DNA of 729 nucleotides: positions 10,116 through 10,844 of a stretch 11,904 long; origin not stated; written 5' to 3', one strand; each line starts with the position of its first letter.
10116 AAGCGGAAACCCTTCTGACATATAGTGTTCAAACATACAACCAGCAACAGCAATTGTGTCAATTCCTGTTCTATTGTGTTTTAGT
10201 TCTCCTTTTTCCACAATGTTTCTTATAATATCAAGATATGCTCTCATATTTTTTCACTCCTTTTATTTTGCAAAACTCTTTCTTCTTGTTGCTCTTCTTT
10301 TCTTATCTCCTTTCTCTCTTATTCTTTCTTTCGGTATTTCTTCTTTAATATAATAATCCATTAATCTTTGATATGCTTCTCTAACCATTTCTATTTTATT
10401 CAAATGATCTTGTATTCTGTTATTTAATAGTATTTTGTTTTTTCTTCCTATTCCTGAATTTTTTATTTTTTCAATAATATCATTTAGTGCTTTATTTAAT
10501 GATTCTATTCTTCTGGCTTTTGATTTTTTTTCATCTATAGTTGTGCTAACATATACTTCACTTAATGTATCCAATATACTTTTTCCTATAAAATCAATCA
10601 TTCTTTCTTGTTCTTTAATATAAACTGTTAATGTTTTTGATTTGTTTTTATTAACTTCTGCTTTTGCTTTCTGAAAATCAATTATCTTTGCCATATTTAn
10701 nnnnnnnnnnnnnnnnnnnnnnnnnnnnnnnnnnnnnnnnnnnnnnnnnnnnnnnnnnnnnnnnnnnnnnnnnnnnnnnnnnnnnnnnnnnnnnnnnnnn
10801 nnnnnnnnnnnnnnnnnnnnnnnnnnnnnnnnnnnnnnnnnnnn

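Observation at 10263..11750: Three uncharacterised, translationally coupled genes inserted in the middle of a complete thymidylate-cycle operon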

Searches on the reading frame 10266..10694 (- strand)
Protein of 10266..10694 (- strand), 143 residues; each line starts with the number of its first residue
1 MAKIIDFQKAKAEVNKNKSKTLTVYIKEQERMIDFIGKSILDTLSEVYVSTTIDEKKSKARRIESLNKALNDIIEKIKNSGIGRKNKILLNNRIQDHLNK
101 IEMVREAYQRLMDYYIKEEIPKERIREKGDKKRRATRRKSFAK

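Call 5: search_protein_families(library=pfam, proteins=[window:10266-10694:-], max_evalue=1)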
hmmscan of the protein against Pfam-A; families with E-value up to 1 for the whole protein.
window:10266-10694:- (143 aa): 4 families
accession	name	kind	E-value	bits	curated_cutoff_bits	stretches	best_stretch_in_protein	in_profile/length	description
PF20715.2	DUF6827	-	0.031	14.5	26.9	1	63-115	72-124/158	Domain of unknown function (DUF6827)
PF07505.17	DUF5131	-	0.13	12.2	28.9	1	13-68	97-150/243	Protein of unknown function (DUF5131)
PF24872.1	DUF2110_N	-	0.15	12.6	28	1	23-57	7-42/72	DUF2110 N-terminal domain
PF15952.10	ESM4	-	0.2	12.5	27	1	50-131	12-92/173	Enhancer of split M4 family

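Call 7: search_protein_families(library=phrogs, proteins=[window:10266-10694:-], max_evalue=1)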
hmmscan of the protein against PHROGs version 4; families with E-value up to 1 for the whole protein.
window:10266-10694:- (143 aa): 6 families
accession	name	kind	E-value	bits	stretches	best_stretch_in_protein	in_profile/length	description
phrog_9202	-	unknown function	0.0015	20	1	16-76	52-110/111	-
phrog_3314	-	unknown function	0.0079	16.7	1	9-141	69-200/286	-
phrog_23240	-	unknown function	0.012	16.7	1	38-82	14-60/140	-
phrog_4022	-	unknown function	0.045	15.2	1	50-81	13-44/118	-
phrog_7175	-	unknown function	0.07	14.4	1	72-106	6-40/70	-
phrog_25510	-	unknown function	0.28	12.1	0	91-120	7-36/136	-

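Call 8: search_protein_families(library=ncbifam, proteins=[window:10266-10694:-], max_evalue=1)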
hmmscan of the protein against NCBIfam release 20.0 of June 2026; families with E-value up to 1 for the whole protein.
window:10266-10694:- (143 aa): 2 families
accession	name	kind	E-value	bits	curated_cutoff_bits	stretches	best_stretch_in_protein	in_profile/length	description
NF003751.0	PRK05346.2-2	equivalog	0.058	12.4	630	1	3-90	59-150/320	Na(+)-translocating NADH-quinone reductase subunit C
TIGR02696.1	pppGpp_PNP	exception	0.22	9.8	1106.75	1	3-129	236-340/720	guanosine pentaphosphate synthetase I/polyribonucleotide nucleotidyltransferase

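Call 11: find_homologous_proteins(query=window:10266-10694:-, max_evalue=0.001)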
Query window:10266-10694:- (143 aa): 5 proteins with E <= 0.001 among 48 candidates.
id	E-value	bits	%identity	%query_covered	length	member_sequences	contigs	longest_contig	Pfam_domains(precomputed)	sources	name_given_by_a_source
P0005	2.7e-80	284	100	100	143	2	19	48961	-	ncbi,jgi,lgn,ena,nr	ncbi:MAG TPA: hypothetical protein PLK55_02525 [archaeon]|jgi:hypothetical protein|nr:hypothetical p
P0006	2.8e-79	281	99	100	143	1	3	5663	-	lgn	-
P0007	4.4e-78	277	97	100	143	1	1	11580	-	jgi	-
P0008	1.9e-71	256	90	100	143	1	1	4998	-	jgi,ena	-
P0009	2.0e-21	94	46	96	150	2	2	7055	-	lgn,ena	-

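Call 13: find_encoding_contigs(protein=P0009, flank=10000, max_places=6)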
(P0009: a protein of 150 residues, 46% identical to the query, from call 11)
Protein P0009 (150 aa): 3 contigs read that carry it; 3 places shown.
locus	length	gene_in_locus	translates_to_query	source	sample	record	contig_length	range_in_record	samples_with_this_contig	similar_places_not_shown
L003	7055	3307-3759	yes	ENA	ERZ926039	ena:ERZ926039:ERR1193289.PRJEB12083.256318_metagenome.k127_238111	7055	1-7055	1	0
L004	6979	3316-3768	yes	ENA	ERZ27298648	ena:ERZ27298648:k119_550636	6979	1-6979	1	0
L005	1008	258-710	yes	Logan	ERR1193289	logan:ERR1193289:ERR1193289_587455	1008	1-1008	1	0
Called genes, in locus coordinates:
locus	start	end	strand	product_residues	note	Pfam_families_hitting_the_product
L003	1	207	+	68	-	?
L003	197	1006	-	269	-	PF04414:tRNA_deacylase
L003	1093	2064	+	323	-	-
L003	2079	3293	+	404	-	PF00464:SHMT, PF00155:Aminotran_1_2, PF01212:Beta_elim_lyase (weak)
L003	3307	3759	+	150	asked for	-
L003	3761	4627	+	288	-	PF00303:Thymidylat_synt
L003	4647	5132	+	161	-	PF00186:DHFR_1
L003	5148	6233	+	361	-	PF13207:AAA_17 (weak), PF13238:AAA_18, PF00383:dCMP_cyt_deam_1, PF14437:MafB19-deam (weak)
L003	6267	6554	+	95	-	-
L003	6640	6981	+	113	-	-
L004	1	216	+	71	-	?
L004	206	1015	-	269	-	PF04414:tRNA_deacylase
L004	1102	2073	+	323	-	-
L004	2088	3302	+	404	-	PF00464:SHMT, PF00155:Aminotran_1_2, PF01212:Beta_elim_lyase (weak)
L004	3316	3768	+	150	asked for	-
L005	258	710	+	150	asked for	-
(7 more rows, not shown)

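Call 21: find_homologous_proteins(query=A2, max_evalue=0.01)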
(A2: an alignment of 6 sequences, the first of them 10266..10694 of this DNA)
Query A2 (6 sequences) (143 aa, profile of the alignment): 17 proteins with E <= 0.01 among 6416 candidates.
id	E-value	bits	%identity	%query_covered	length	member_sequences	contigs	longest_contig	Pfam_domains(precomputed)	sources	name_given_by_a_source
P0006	7.7e-71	255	99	100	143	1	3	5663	-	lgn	-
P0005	1.2e-70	254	100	100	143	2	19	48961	-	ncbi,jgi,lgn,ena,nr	ncbi:MAG TPA: hypothetical protein PLK55_02525 [archaeon]|jgi:hypothetical protein|nr:hypothetical p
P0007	2.0e-70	253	97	100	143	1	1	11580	-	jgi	-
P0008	1.3e-67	244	90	100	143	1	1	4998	-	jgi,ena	-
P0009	3.3e-58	214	46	96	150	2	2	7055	-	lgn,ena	-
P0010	1.7e-49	185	39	85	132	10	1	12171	-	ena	-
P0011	6.6e-49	184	45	96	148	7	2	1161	-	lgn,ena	-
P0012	1.0e-47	180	41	96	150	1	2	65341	-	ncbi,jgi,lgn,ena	ncbi:MAG: hypothetical protein WCX82_00340 [archaeon]|jgi:hypothetical protein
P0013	3.0e-46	175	39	84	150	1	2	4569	-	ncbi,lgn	-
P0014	4.2e-44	168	43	95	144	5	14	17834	-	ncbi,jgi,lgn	jgi:hypothetical protein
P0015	2.0e-41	159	43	79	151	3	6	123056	-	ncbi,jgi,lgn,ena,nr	ncbi:MAG TPA: hypothetical protein PK685_01705 [archaeon]|nr:hypothetical protein [archaeon]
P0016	2.3e-40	156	36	73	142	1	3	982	-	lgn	-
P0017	1.6e-35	140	43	98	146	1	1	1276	-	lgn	-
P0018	4.1e-31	126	39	98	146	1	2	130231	-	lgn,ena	-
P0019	1.3e-21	95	35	57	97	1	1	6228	-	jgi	jgi:hypothetical protein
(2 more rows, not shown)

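Call 22: find_encoding_contigs(protein=P0012, flank=7000, max_places=2)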
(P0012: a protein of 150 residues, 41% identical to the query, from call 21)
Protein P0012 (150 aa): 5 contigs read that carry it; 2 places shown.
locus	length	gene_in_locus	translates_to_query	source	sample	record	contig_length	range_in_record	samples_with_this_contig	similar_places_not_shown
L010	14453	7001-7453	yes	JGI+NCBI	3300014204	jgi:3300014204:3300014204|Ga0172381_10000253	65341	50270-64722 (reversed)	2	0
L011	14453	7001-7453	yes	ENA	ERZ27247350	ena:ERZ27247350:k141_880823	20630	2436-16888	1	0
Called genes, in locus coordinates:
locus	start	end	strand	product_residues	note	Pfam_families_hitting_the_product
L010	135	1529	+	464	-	-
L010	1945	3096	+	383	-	PF02670:DXP_reductoisom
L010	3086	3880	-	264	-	PF04414:tRNA_deacylase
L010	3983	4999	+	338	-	-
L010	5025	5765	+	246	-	-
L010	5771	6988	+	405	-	PF00464:SHMT, PF00155:Aminotran_1_2 (weak)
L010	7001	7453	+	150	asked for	-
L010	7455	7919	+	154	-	-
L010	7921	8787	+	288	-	PF00303:Thymidylat_synt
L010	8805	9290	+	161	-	PF00186:DHFR_1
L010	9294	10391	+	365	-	PF13207:AAA_17 (weak), PF13238:AAA_18, PF00383:dCMP_cyt_deam_1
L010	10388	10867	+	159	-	-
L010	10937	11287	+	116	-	-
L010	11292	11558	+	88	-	-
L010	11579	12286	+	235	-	PF08713:DNA_alkylation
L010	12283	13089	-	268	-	PF00882:Zn_dep_PLPC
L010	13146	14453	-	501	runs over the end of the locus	PF00733:Asn_synthase, PF03054:tRNA_Me_trans, PF06508:QueC (faint), PF24167:DUF7411 (weak), PF00733:Asn_synthase, PF01902:Diphthami_syn_2_N, PF28410:Diphthami_syn_2_C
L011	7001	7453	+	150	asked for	-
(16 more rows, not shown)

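Call 23: find_encoding_contigs(protein=P0015, flank=7000, max_places=2)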
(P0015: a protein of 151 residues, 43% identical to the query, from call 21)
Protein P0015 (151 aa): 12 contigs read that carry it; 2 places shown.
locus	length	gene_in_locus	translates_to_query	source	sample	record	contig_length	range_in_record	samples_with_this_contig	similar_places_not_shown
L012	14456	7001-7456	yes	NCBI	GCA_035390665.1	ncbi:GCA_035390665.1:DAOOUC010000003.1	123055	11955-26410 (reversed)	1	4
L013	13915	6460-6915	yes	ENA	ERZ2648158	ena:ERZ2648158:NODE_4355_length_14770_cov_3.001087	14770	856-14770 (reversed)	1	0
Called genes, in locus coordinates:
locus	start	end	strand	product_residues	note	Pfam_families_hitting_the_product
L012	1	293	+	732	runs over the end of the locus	PF00009:GTP_EFTU, PF22042:EF-G_D2, PF03144:GTP_EFTU_D2, PF14492:EFG_III, PF03764:EFG_IV, PF00679:EFG_C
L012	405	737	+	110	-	-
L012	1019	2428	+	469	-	-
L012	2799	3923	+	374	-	PF02670:DXP_reductoisom, PF13288:DXPR_C (faint)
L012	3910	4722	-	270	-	PF04414:tRNA_deacylase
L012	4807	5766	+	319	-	-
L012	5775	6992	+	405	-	PF00464:SHMT, PF00155:Aminotran_1_2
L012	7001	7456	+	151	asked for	-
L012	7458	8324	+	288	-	PF00303:Thymidylat_synt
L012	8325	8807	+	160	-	PF00186:DHFR_1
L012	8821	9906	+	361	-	PF13207:AAA_17 (weak), PF13238:AAA_18, PF00383:dCMP_cyt_deam_1, PF14437:MafB19-deam (faint)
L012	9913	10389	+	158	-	-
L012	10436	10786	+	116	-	-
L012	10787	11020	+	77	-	-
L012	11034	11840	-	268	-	PF00882:Zn_dep_PLPC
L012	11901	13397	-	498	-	PF00733:Asn_synthase, PF03054:tRNA_Me_trans (faint), PF06508:QueC (faint), PF24167:DUF7411 (weak), PF00733:Asn_synthase, PF01902:Diphthami_syn_2_N, PF28410:Diphthami_syn_2_C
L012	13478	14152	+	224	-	-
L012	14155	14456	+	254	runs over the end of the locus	PF01209:Ubie_methyltran, PF02353:CMAS, PF13489:Methyltransf_23, PF06325:PrmA, PF08003:Methyltransf_9, PF13847:Methyltransf_31, PF08241:Methyltransf_11, PF08242:Methyltransf_12, +5 more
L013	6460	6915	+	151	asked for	-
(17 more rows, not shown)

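Call 24: find_encoding_contigs(protein=P0018, flank=7000, max_places=2)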
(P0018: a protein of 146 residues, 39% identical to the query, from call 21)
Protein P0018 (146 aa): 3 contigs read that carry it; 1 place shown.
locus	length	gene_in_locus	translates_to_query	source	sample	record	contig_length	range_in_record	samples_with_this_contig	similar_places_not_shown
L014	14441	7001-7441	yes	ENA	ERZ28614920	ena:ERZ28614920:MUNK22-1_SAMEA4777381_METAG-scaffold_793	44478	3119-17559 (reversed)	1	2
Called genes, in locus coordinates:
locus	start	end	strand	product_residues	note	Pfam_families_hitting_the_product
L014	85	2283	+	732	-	PF00009:GTP_EFTU, PF22042:EF-G_D2, PF03144:GTP_EFTU_D2, PF14492:EFG_III, PF03764:EFG_IV, PF00679:EFG_C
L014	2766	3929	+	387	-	PF02670:DXP_reductoisom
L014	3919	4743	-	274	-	PF04414:tRNA_deacylase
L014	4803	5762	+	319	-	-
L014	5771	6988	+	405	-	PF00464:SHMT, PF00155:Aminotran_1_2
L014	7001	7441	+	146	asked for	-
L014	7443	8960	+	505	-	PF02511:Thy1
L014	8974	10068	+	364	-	PF13207:AAA_17, PF13238:AAA_18, PF00383:dCMP_cyt_deam_1, PF14437:MafB19-deam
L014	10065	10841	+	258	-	-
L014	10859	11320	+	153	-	-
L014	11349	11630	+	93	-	-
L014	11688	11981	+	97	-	-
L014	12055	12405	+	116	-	-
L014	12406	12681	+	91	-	-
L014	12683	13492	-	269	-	PF00882:Zn_dep_PLPC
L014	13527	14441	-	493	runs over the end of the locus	PF00733:Asn_synthase, PF03054:tRNA_Me_trans (faint), PF06508:QueC (faint), PF24167:DUF7411 (weak), PF00733:Asn_synthase, PF01902:Diphthami_syn_2_N, PF28410:Diphthami_syn_2_C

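Call 25: find_encoding_contigs(protein=P0014, flank=7000, max_places=2)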
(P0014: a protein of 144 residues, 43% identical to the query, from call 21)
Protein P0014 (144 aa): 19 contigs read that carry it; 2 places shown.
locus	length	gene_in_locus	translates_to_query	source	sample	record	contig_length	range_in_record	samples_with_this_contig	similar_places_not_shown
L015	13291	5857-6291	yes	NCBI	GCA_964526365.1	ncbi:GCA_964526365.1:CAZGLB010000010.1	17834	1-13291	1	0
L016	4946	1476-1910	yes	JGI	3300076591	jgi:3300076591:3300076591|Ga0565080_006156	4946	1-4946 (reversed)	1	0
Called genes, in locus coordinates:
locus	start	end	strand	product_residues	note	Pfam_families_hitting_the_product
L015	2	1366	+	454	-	?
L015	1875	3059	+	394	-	PF02670:DXP_reductoisom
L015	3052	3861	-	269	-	PF04414:tRNA_deacylase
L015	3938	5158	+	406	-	PF00464:SHMT, PF00155:Aminotran_1_2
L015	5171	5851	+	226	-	PF02223:Thymidylate_kin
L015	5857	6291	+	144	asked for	-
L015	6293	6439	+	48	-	-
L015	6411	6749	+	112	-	-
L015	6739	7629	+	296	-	PF00303:Thymidylat_synt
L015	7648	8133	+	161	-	PF00186:DHFR_1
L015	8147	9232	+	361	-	PF13207:AAA_17 (weak), PF13238:AAA_18, PF00383:dCMP_cyt_deam_1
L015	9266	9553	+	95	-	-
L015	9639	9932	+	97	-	-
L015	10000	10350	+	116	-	-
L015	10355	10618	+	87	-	-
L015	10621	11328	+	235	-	PF08713:DNA_alkylation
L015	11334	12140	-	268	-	PF00882:Zn_dep_PLPC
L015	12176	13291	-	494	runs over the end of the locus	PF00733:Asn_synthase, PF03054:tRNA_Me_trans (faint), PF06508:QueC (faint), PF24167:DUF7411 (weak), PF00733:Asn_synthase (weak), PF01902:Diphthami_syn_2_N, PF28410:Diphthami_syn_2_C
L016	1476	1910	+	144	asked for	-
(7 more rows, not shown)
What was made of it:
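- In one lineage the variable slot holds a bona fide pathway gene, tmk (call 25).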

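Call 36: search_solved_structures(query=A3, max_evalue=10)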
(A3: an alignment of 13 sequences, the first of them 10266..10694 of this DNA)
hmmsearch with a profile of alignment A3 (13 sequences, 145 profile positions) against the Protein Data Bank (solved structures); distinct sequences matched with E-value up to 10: 12.
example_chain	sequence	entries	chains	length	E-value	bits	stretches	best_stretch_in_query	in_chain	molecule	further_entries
4yk2_A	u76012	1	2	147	0.17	15.1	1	26-124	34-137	Bartonella effector protein (Bep) substrate of VirB T4SS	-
6egc_A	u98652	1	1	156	0.26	14.5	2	48-120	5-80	SC_2L4HC2_23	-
5fmf_M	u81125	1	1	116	0.56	13.4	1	68-124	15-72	RNA POLYMERASE II PRE-INITIATION COMPLEX, TOA1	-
9r1o_A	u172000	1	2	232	0.69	13.1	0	54-109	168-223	sc-apCC-6-DPH-NR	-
9n2s_B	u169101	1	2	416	0.87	12.8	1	14-63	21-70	Interferon inducible GTPase 1C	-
9n2q_A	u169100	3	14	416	0.87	12.8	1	14-63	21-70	Interferon inducible GTPase 1C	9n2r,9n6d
9n2t_B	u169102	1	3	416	0.87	12.8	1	14-63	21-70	Interferon inducible GTPase 1C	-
8dt0_A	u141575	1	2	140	1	12.6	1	18-115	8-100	Scaffolding protein functional sites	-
1lq7_A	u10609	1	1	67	1.1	12.5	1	57-98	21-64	Alpha3W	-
1orj_A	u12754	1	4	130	1.4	12.1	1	27-78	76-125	flagellar protein FliS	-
1ory_A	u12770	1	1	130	1.8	11.8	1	27-78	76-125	flagellar protein FliS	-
4zsv_A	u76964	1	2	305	3.5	10.8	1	49-116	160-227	Uncharacterized protein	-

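Call 42: search_protein_families(library=pfam, proteins=[L010:5025-5762:+, L010:3983-4996:+], max_evalue=1)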
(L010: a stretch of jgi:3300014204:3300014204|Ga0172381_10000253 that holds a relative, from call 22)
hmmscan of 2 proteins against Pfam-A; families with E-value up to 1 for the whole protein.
L010:5025-5762:+ (246 aa): 2 families
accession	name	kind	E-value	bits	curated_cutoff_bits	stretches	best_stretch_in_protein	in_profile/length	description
PF07560.16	DUF1539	-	0.092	13.3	23.8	1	135-173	76-114/126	Domain of Unknown Function (DUF1539)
PF25220.1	Sororin_C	-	0.15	12.4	27.4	1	212-224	6-18/24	Sororin C-terminal region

L010:3983-4996:+ (338 aa): 1 family
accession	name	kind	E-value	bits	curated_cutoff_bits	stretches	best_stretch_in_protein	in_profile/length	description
PF22252.2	PNGase_F-II_N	-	0.065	13.3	27.6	1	31-133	15-115/173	N-glycanase peptide, N-terminal domain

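Call 44: predict_structure(alignment_id=A4)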
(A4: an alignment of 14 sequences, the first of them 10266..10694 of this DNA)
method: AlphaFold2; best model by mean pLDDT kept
length: 143 residues; sequences in the alignment: 14
mean_pLDDT: 79.2   pTM: 0.60
mean pLDDT of the five models: 79.2, 77.8, 77.0, 76.4, 75.9
residues with pLDDT >= 90: 63; 70-90: 31; 50-70: 43; < 50: 6
segments of 3 or more residues with pLDDT < 50: none
pLDDT, mean of each block of 10 residues (from residue 1): 58 56 90 95 89 90 94 92 91 94 87 69 52 60 55
secondary structure, 60 per line:
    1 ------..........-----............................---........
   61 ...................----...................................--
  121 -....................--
elements in order: H7-16 H22-49 H53-79 H84-118 H122-141
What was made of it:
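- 10263..10694 (-): 143-aa ORF, second paralogue of the small basic family. It has the N-terminal peptide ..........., a three-helix bundle (about residues 22-118) and the Arg/Lys tail ................. It is the gene immediately 5' of thyA. AlphaFold model with pLDDT 79 and about 90 in the core (call 44).
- Structure: call 44.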

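Call 47: fold_search(model_id=the predicted structure, library=pdb)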
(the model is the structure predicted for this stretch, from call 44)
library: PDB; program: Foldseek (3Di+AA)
matches with E <= 10: 412; with E <= 0.001: 0
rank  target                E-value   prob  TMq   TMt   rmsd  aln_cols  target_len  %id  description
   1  2dnx_MODEL_1_A        8.9e-02  0.96  0.39  0.41   5.5       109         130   14  Solution structure of RSGI RUH-063, an N-terminal domain of Syntaxin 12 from human cDNA (released 2006-10-26)
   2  5wd9                  2.2e-01  0.96  0.36  0.55   5.0        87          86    7  Crystal structure of Legionella pneumophila effector lpg2328 (released 2017-11-29)
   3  5wd8_A                2.5e-01  0.96  0.37  0.55   4.7        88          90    7  Crystal structure of Legionella pneumophila effector lpg2328 (released 2017-11-29)
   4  5wd8_B                2.8e-01  0.96  0.38  0.55   4.7        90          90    7  Crystal structure of Legionella pneumophila effector lpg2328 (released 2017-11-29)
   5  9n22_K                3.3e-01  0.92  0.46  0.32   4.3       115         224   16  Y20S (Sec18-Sec17-Sec9-Sso1-Snc1) EDTA - Class 2 (released 2025-10-01)
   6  8e5t_6                3.7e-01  0.72  0.34  0.10  11.8       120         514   19  Yeast co-transcriptional Noc1-Noc2 RNP assembly checkpoint intermediate (released 2023-04-12)
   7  9c3i_S                4.2e-01  0.99  0.48  0.31   3.8        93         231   15  Rebuilt CNOT3/tRNA-LEU structure (released 2024-12-04)
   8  2rld_D                5.7e-01  0.89  0.34  0.45   4.2        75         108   16  CRYSTAL STRUCTURE OF A PROTEIN WITH UNKNOWN FUNCTION FROM S23 RIBOSOMAL PROTEIN FAMILY (BT_0352) FROM BACTEROIDES THET (released 2007-10-30)
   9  2rld_E                5.7e-01  0.89  0.35  0.44   4.3        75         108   16  CRYSTAL STRUCTURE OF A PROTEIN WITH UNKNOWN FUNCTION FROM S23 RIBOSOMAL PROTEIN FAMILY (BT_0352) FROM BACTEROIDES THET (released 2007-10-30)
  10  6cfw_B                6.8e-01  0.75  0.32  0.54   7.0        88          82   10  cryoEM structure of a respiratory membrane-bound hydrogenase (released 2018-05-23)
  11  1s94_B                7.2e-01  0.85  0.48  0.56   4.5       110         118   13  Crystal structure of the Habc domain of neuronal syntaxin from the squid Loligo pealei (released 2004-05-11)
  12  1lvf_A                7.2e-01  0.38  0.29  0.37   7.9        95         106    9  syntaxin 6 (released 2002-07-17)
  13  4afl_F                7.6e-01  0.80  0.34  0.52  14.6        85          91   12  The crystal structure of the ING4 dimerization domain reveals the functional organization of the ING family of chromat (released 2012-02-22)
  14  6xxv_F                8.1e-01  0.60  0.34  0.44   4.8        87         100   15  Crystal Structure of a computationally designed Immunogen S2_1.2 in complex with its elicited antibody C57 (released 2020-04-22)
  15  2gsc_E                8.6e-01  0.69  0.35  0.41   5.8        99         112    9  Crystal Structure of the Conserved Hypothetical Cytosolic Protein Xcc0516 from Xanthomonas campestris (released 2006-10-03)
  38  2rld_B                1.7e+00  0.60  0.34  0.43   4.2        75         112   16  CRYSTAL STRUCTURE OF A PROTEIN WITH UNKNOWN FUNCTION FROM S23 RIBOSOMAL PROTEIN FAMILY (BT_0352) FROM BACTEROIDES THET (released 2007-10-30)
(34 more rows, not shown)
